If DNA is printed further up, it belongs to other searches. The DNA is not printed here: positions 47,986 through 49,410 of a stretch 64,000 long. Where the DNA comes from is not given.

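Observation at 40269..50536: Candidate ornithine/proline catabolic locus built on an archaeal-type multi-subunit flavin/Fe-S dehydrogenase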

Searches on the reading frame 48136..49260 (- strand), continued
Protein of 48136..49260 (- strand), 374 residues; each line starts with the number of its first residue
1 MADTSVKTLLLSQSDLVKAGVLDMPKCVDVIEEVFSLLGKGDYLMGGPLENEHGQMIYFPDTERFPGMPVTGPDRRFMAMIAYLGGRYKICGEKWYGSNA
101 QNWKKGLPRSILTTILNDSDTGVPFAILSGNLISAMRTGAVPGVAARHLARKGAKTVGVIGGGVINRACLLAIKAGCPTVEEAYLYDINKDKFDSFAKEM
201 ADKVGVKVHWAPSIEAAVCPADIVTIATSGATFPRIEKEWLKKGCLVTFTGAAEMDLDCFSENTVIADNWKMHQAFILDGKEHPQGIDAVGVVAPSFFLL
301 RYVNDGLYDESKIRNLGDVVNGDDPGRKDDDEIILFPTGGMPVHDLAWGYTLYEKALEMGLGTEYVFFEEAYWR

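Call 43: find_related_loci(query=A2, collection=metagenome_contigs, flank=10000)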
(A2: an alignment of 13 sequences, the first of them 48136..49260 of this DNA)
Query A2 (374 aa) in metagenome_contigs; peptide patterns used: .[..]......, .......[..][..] (x = any residue, [..] = any of these).
600 stretches matched a pattern (row limit reached: there are more); 587 encode a relative of the query (tblastn E <= 1e-3); the best 80 are kept; 80 distinct loci.
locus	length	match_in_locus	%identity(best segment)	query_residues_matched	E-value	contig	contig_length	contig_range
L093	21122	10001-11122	83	1-374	0e+0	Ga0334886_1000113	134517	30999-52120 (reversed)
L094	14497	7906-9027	83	1-374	0e+0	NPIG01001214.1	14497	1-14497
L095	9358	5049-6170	82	1-374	0e+0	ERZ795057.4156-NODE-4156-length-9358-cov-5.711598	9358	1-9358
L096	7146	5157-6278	82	1-374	0e+0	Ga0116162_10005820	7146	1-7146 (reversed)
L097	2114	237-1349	77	4-374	0e+0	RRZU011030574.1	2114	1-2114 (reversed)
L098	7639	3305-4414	77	5-374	0e+0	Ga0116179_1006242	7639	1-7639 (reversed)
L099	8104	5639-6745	75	6-374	0e+0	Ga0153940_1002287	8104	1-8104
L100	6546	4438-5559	73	1-374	0e+0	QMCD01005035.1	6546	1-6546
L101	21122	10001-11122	72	1-374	0e+0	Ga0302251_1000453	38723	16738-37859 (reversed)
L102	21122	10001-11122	72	1-374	0e+0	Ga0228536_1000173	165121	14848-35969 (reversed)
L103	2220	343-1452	73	5-374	0e+0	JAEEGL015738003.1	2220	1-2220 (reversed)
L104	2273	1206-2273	74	1-356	0e+0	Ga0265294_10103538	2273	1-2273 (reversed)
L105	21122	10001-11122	73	1-374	0e+0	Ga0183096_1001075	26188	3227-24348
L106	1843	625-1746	69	1-374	0e+0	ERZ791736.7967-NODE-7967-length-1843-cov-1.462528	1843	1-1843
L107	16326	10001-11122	72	1-374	3e-175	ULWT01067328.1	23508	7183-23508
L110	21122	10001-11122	81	1-374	0e+0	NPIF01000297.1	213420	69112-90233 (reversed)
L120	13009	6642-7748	53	5-373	2e-136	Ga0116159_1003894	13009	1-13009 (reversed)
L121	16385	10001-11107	53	5-373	2e-136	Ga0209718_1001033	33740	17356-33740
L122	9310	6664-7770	53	6-373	4e-133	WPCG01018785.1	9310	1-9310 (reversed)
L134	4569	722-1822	48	3-370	5e-119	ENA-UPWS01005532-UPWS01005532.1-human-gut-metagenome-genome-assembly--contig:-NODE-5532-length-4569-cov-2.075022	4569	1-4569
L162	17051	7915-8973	49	9-362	8e-111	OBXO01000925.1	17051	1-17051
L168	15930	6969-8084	46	3-374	2e-109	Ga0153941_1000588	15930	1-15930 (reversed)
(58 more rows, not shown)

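Call 45: search_protein_families(library=pfam, proteins=[L134:1878-3248:+, L162:10556-12025:+, L168:10611-11369:-, L101:8961-9869:-, L121:5846-7147:+, L099:3797-5290:-, L122:8158-9042:-, L120:731-1759:+, L162:6683-7846:+, L101:17680-18846:+], max_evalue=0.0001)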
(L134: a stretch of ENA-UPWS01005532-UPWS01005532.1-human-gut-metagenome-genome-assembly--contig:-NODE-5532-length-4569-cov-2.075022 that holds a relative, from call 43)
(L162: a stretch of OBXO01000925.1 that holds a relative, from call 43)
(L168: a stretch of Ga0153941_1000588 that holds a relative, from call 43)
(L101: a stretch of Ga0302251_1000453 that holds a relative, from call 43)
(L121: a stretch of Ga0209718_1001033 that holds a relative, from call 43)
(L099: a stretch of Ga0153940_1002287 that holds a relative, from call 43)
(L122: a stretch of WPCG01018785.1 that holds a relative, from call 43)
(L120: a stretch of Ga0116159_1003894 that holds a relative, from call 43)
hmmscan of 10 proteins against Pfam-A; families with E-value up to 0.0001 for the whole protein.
L134:1878-3248:+ (456 aa): 1 family
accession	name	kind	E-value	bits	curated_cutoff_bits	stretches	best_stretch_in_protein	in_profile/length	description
PF03616.19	Glt_symporter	-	2.7e-16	59.7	26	1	9-339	8-323/368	Sodium/glutamate symporter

L162:10556-12025:+ (489 aa): 6 families
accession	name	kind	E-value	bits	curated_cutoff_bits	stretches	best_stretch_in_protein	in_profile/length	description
PF00158.32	Sigma54_activat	-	1.5e-64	217.2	20.2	1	174-339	1-167/168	Sigma-54 interaction domain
PF14532.12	Sigma54_activ_2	-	1e-20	74.8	25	1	180-344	6-138/138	Sigma-54 interaction domain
PF25601.1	AAA_lid_14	-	1.6e-18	66.7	27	1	345-431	1-85/87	AAA+ ATPase lid domain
PF02954.25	HTH_8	-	7.3e-11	42.1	22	1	447-485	4-42/42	Bacterial regulatory protein, Fis family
PF07728.20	AAA_5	-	3.2e-06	27.6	22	1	197-317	1-125/139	AAA domain (dynein-related subfamily)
PF01078.27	Mg_chelatase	-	8.9e-05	22.4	20.3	0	253-320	94-163/207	Magnesium chelatase, subunit ChlI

L168:10611-11369:- (252 aa): 3 families
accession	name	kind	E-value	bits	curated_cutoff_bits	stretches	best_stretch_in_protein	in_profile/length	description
PF00005.33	ABC_tran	-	8.2e-30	104.6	25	1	25-174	1-136/137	ABC transporter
PF13555.12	AAA_29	-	3.2e-05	24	27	1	29-56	16-43/61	P-loop containing region of AAA domain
PF03193.22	RsgA_GTPase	-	3.5e-05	24.1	30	1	24-67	96-138/174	RsgA GTPase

L101:8961-9869:- (302 aa): 2 families
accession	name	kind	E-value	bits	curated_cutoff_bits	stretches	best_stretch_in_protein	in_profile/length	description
PF03466.25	LysR_substrate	-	1.9e-37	129.1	28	1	90-291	3-203/209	LysR substrate binding domain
PF00126.33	HTH_1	-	2.8e-18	66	26.6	1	6-64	1-59/60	Bacterial regulatory helix-turn-helix protein, lysR family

L121:5846-7147:+ (433 aa): 1 family
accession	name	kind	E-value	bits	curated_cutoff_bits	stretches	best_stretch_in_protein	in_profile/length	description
PF06808.19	DctM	-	8.3e-92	308.6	23.8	1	9-421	2-412/413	Tripartite ATP-independent periplasmic transporter, DctM component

L099:3797-5290:- (497 aa): 1 family
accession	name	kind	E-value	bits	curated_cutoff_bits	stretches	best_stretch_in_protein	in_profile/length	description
PF00474.23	SSF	-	6.4e-57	193.7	22.8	1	35-445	1-406/406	Sodium:solute symporter family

L122:8158-9042:- (294 aa): 2 families
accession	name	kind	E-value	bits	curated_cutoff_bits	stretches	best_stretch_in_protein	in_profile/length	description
PF01380.27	SIS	-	3.2e-13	50.1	25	1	136-259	2-127/131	SIS domain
PF01418.23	HTH_6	-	5.8e-11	42.7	28.3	1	12-81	4-73/77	Helix-turn-helix domain, rpiR family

L120:731-1759:+ (342 aa): 1 family
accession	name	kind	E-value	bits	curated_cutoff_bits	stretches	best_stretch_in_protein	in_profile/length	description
PF03480.18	DctP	-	2.8e-35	122.5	23.4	1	36-312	2-276/286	Bacterial extracellular solute-binding protein, family 7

L162:6683-7846:+ (387 aa): 6 families
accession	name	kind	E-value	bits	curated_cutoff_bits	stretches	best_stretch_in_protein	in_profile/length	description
PF01262.27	AlaDh_PNT_C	-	2.7e-48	164.7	23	1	138-345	4-213/214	Alanine dehydrogenase/PNT, C-terminal domain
PF05222.21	AlaDh_PNT_N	-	1.1e-33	116.7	30.4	1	4-118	1-115/136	Alanine dehydrogenase/PNT, N-terminal domain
PF02826.25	2-Hacid_dh_C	-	1.9e-07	31.1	25.1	1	164-262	38-127/178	D-isomer specific 2-hydroxyacid dehydrogenase, NAD binding domain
PF01488.26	Shikimate_DH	-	4e-07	30.6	24.3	1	163-263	13-113/138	Shikimate / quinate 5-dehydrogenase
PF03446.21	NAD_binding_2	-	1.2e-06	29.1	21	1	167-263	4-94/161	NAD binding domain of 6-phosphogluconate dehydrogenase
PF00070.33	Pyr_redox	-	9e-06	26.6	22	1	164-220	1-56/82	Pyridine nucleotide-disulphide oxidoreductase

L101:17680-18846:+ (388 aa): 6 families
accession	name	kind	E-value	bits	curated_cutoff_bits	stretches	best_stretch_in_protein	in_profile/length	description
PF01266.30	DAO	-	7.6e-70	236.6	27.9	1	8-357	1-352/353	FAD dependent oxidoreductase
PF07992.20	Pyr_redox_2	-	1.7e-07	31.4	26.1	0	7-40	143-175/291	Pyridine nucleotide-disulphide oxidoreductase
PF13738.12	Pyr_redox_3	-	8.9e-06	25.6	30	0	10-41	1-32/305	Pyridine nucleotide-disulphide oxidoreductase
PF13450.12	NAD_binding_8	-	2.7e-05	24.8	21.9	1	11-45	1-34/68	NAD(P)-binding Rossmann-like domain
PF12831.13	FAD_oxidored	-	5.1e-05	23.2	27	0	8-258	1-201/416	FAD dependent oxidoreductase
PF00890.30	FAD_binding_2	-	7.5e-05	22.5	20.4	0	8-49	1-41/414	FAD binding domain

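Call 53: search_protein_families(library=ncbifam, proteins=[L162:6683-7846:+, L134:1878-3248:+, L162:10556-12025:+, L091:9131-9331:+, L121:5846-7147:+], max_evalue=0.00001)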
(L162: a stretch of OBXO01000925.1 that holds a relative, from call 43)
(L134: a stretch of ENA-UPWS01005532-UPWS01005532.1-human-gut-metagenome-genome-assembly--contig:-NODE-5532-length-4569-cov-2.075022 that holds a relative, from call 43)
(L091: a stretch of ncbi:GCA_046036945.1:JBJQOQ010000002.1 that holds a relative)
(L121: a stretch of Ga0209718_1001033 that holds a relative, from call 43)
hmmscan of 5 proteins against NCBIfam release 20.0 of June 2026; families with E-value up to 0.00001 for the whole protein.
L162:6683-7846:+ (387 aa): 5 families
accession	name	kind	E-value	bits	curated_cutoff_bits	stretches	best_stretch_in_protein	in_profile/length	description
TIGR00518.1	alaDH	equivalog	8.3e-84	281.6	391.85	1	1-364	1-370/370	alanine dehydrogenase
NF006942.0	PRK09424.1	equivalog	1.6e-29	103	383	2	1-193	1-196/510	Re/Si-specific NAD(P)(+) transhydrogenase subunit alpha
TIGR00561.1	pntA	equivalog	3.2e-21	75.6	444.4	1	3-318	2-338/511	Re/Si-specific NAD(P)(+) transhydrogenase subunit alpha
NF006162.0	PRK08306.1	equivalog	3.4e-09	36.4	261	1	164-312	156-285/297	dipicolinate synthase subunit DpsA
TIGR02853.1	spore_dpaA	equivalog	7.7e-08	31.9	319.65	1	163-312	152-282/287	dipicolinic acid synthetase subunit A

L134:1878-3248:+ (456 aa): 0 families

L162:10556-12025:+ (489 aa): 26 families (the best 25 are shown)
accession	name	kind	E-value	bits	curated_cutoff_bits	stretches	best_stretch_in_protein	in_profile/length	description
NF041552.1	TF_PrdR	equivalog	4.3e-96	322.5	795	1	35-486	145-577/577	sigma-54 dependent transcriptional regulator PrdR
NF003451.0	PRK05022.1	equivalog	7.6e-92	308.6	476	1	167-487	187-510/512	nitric oxide reductase transcriptional regulator NorR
TIGR02915.1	PEP_resp_reg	equivalog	9.1e-85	285.1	502.6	1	169-487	136-444/445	PEP-CTERM-box response regulator transcription factor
TIGR01817.1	nifA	equivalog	6.7e-82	275.9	528.85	1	163-399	187-423/534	nif-specific transcriptional activator NifA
TIGR01818.1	ntrC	equivalog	1e-81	275.1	558.6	1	171-484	133-462/463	nitrogen regulation protein NR(I)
NF038308.1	RNA_repair_RtcR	equivalog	1.3e-76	258.6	650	1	164-485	172-516/530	RNA repair transcriptional activator RtcR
NF008469.0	PRK11361.1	equivalog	1.9e-76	257.6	714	1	168-487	139-456/461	acetoacetate metabolism transcriptional regulator AtoC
NF041946.1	LuxO_transreg_Vib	equivalog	8.6e-76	255.6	800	1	173-485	134-460/463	quorum-sensing sigma-54 dependent transcriptional regulator LuxO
NF050807.1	TransRegFlbDCaul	equivalog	2.9e-75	253.9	750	1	173-485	119-438/454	sigma-54-dependent transcriptional regulator FlbD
TIGR02329.1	propionate_PrpR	equivalog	4.3e-75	253.3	499.2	1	154-483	195-525/526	propionate catabolism operon regulatory protein PrpR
NF041906.1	V4R_TF_MobR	exception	5.9e-75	252.8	999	1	172-485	232-544/544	phenol degradation transcriptional regulator MobR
NF011958.0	PRK15429.1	equivalog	3.2e-71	240.9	830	1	171-487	378-686/692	formate hydrogenlyase transcriptional activator FlhA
NF049963.1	RespRegFlgRCampy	domain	2.3e-70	237.6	750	1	172-486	134-428/429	fla regulon two-component system response regulator FlgR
NF008085.0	PRK10820.1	equivalog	3.4e-70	237.1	576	1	171-487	203-512/520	transcriptional regulator TyrR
NF011695.0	PRK15115.1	equivalog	3.7e-70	236.9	763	1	173-474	136-425/445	two-component system response regulator GlrR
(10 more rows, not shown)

L091:9131-9331:+ (66 aa): 0 families

L121:5846-7147:+ (433 aa): 3 families
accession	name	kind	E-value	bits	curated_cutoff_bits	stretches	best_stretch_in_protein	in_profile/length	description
TIGR00786.1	dctM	subfamily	2.1e-105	352.8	268.45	1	19-427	2-405/405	TRAP transporter large permease subunit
NF011634.1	PRK15060.1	equivalog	3.4e-59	201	800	1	37-422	37-416/425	2,3-diketo-L-gulonate TRAP transporter large permease YiaN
TIGR02123.1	TRAP_fused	subfamily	3.7e-21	75.5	320.65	1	47-424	158-536/615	TRAP transporter fused permease subunit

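Call 59: search_protein_families(library=pfam, proteins=[L110:8257-9549:+, L110:11470-12468:+, L110:12630-14534:+, L110:6617-7828:+, L110:5290-6777:-, L101:12002-13414:+, L101:6307-7248:-, L101:7286-8191:-, L162:4452-5594:+, L162:3009-4277:+], max_evalue=0.0001)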
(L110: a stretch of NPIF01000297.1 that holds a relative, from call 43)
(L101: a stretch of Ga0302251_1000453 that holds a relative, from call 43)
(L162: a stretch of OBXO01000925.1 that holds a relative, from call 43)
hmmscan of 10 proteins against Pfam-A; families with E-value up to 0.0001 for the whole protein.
L110:8257-9549:+ (430 aa): 1 family
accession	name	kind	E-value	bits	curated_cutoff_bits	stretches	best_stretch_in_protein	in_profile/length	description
PF02518.31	HATPase_c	-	9e-14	52.3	26.4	1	309-416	2-109/111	Histidine kinase-, DNA gyrase B-, and HSP90-like ATPase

L110:11470-12468:+ (332 aa): 2 families
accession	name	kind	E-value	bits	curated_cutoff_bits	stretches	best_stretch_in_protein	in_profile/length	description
PF16868.10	NMT1_3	-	4.8e-79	266.4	27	1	31-319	2-289/289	NMT1-like family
PF12974.12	Phosphonate-bd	-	2.9e-05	24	27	0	113-202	80-171/242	ABC transporter, phosphonate, periplasmic substrate-binding protein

L110:12630-14534:+ (634 aa): 1 family
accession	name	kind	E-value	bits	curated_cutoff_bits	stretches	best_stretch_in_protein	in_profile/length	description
PF06808.19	DctM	-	7.4e-91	305.5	23.8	1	122-556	3-409/413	Tripartite ATP-independent periplasmic transporter, DctM component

L110:6617-7828:+ (403 aa): 0 families

L110:5290-6777:- (495 aa): 2 families
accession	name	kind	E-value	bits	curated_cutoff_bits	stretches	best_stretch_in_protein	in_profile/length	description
PF05958.17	tRNA_U5-meth_tr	-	4.7e-21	75.6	23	1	320-493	173-357/357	tRNA (Uracil-5-)-methyltransferase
PF01938.26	TRAM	-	2.9e-12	46.7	21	1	46-98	7-61/61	TRAM domain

L101:12002-13414:+ (470 aa): 2 families
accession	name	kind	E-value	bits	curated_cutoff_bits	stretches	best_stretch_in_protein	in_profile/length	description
PF00324.27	AA_permease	-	2.2e-36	126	24.6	1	23-413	9-427/470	Amino acid permease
PF13520.12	AA_permease_2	-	3.6e-26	92.5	27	1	21-412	16-409/427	Amino acid permease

L101:6307-7248:- (313 aa): 1 family
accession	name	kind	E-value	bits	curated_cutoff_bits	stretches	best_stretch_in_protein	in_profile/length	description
PF03480.18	DctP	-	7.1e-29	101.5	23.4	1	9-283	9-279/286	Bacterial extracellular solute-binding protein, family 7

L101:7286-8191:- (301 aa): 5 families
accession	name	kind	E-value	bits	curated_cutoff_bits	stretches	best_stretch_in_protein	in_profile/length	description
PF00665.32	rve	-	6.4e-22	78.2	32.6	1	141-233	3-100/102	Integrase core domain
PF13276.12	HTH_21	-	2.2e-14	53.9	28.1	1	66-116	6-57/60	HTH-like domain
PF13683.12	rve_3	-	8.3e-13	48.3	26.5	1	223-289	1-67/67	Integrase core domain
PF13333.12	rve_2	-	2.3e-06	28.1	22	1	242-295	1-54/56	Integrase core domain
PF13610.12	DDE_Tnp_IS240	-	7.6e-06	26.5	27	1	145-251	3-109/139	DDE domain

L162:4452-5594:+ (380 aa): 1 family
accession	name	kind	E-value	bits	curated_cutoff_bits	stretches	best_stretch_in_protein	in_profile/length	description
PF24827.1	AstE_AspA_cat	-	6.3e-06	26.3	25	1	179-260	58-148/192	Succinylglutamate desuccinylase/Aspartoacylase catalytic domain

L162:3009-4277:+ (422 aa): 2 families
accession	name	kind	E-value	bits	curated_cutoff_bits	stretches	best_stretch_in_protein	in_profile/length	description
PF03606.21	DcuC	-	4.1e-11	42.5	23.1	1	69-413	87-457/461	C4-dicarboxylate anaerobic carrier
PF06808.19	DctM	-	5.2e-10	39.1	23.8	1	15-415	3-410/413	Tripartite ATP-independent periplasmic transporter, DctM component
